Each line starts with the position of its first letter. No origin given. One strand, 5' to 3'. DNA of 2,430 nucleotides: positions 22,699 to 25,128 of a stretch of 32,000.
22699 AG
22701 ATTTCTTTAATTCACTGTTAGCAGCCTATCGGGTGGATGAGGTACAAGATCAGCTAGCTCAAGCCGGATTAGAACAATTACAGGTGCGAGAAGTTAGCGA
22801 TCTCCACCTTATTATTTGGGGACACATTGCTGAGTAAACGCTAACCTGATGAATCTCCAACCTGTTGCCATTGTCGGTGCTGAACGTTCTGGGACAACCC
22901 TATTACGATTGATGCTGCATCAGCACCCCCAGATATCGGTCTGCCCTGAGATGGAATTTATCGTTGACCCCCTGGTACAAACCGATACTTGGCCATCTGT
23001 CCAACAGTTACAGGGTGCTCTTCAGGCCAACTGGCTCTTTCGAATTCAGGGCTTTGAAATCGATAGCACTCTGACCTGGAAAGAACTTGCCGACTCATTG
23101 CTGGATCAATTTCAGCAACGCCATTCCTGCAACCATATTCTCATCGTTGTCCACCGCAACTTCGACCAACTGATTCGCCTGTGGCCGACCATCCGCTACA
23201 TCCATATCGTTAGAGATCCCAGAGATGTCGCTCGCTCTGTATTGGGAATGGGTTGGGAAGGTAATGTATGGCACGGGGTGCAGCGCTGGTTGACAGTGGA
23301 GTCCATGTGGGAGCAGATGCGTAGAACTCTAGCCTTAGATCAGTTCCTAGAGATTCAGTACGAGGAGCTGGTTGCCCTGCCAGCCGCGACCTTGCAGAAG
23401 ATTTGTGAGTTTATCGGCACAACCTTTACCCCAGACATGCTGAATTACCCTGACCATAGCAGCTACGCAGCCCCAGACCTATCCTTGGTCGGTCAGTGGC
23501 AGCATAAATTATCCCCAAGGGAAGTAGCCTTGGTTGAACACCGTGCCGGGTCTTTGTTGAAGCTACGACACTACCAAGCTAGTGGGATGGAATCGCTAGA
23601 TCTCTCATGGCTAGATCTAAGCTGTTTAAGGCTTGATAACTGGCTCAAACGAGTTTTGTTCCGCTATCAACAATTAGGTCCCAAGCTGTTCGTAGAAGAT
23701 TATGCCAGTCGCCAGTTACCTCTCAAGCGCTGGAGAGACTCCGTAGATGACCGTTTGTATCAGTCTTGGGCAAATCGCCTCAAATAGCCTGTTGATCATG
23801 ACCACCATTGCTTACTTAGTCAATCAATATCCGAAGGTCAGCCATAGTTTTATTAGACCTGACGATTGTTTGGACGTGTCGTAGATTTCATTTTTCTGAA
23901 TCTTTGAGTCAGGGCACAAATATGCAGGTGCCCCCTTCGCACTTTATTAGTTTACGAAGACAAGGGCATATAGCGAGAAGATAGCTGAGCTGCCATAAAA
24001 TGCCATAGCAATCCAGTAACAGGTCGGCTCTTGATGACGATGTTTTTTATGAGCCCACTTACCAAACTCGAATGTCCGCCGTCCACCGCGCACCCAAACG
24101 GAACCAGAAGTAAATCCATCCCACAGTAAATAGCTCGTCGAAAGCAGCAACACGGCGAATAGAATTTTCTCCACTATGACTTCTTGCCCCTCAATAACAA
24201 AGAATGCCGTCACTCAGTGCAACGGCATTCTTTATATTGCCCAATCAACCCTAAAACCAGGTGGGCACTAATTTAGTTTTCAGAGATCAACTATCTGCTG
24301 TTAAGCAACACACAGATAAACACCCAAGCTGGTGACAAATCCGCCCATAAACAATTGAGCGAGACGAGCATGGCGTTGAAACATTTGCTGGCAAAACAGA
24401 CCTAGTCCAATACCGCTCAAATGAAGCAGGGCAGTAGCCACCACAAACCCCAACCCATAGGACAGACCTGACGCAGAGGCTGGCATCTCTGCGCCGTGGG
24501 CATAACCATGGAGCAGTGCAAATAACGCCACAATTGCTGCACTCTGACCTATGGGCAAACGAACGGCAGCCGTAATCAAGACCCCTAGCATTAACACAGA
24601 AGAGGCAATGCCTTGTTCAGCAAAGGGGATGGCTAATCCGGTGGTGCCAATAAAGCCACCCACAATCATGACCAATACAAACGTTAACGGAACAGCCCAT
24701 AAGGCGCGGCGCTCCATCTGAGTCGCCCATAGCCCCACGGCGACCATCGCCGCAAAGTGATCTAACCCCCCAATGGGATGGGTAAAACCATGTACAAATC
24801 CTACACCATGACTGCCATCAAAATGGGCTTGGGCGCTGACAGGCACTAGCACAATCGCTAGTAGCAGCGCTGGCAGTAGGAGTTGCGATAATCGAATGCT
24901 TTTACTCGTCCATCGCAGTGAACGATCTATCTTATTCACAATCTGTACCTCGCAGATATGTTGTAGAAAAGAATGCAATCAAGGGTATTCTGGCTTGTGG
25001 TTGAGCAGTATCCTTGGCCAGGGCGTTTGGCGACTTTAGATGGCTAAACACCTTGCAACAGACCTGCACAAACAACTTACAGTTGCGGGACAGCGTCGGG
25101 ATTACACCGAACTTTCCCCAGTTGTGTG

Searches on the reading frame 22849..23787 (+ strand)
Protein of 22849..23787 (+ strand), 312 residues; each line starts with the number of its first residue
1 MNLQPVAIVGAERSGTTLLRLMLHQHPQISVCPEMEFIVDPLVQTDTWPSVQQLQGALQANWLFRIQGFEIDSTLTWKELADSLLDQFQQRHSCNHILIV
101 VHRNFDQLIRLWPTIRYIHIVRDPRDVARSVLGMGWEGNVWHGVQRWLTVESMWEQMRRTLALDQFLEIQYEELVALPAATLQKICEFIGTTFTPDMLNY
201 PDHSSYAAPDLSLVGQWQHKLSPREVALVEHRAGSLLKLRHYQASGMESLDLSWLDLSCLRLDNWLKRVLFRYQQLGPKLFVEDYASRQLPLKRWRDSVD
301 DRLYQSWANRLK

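Call 85: search_protein_families(library=pfam, proteins=[window:22849-23787:+], max_evalue=0.00001)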
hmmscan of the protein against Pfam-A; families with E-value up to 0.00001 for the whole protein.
window:22849-23787:+ (312 aa): 2 families
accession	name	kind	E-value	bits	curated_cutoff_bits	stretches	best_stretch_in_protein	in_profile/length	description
PF13469.12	Sulfotransfer_3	-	1.3e-36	127.3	27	1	5-194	1-215/216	Sulfotransferase family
PF00685.33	Sulfotransfer_1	-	3.1e-13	50.2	22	1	5-199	3-189/255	Sulfotransferase domain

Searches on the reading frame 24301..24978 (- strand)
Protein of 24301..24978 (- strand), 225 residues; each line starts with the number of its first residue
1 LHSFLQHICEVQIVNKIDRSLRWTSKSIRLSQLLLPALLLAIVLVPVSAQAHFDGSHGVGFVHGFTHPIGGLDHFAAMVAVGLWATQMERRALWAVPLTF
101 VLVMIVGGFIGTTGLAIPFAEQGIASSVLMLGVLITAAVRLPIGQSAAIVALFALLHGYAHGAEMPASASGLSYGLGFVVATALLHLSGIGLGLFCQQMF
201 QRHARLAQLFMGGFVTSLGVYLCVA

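Call 85: search_protein_families(library=pfam, proteins=[window:24301-24978:-], max_evalue=0.00001)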
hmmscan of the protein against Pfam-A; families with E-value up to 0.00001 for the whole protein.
window:24301-24978:- (225 aa): 1 family
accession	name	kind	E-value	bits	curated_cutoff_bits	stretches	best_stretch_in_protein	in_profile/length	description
PF04955.18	HupE_UreJ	-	4.9e-55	186.2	23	1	40-222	1-179/179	HupE / UreJ protein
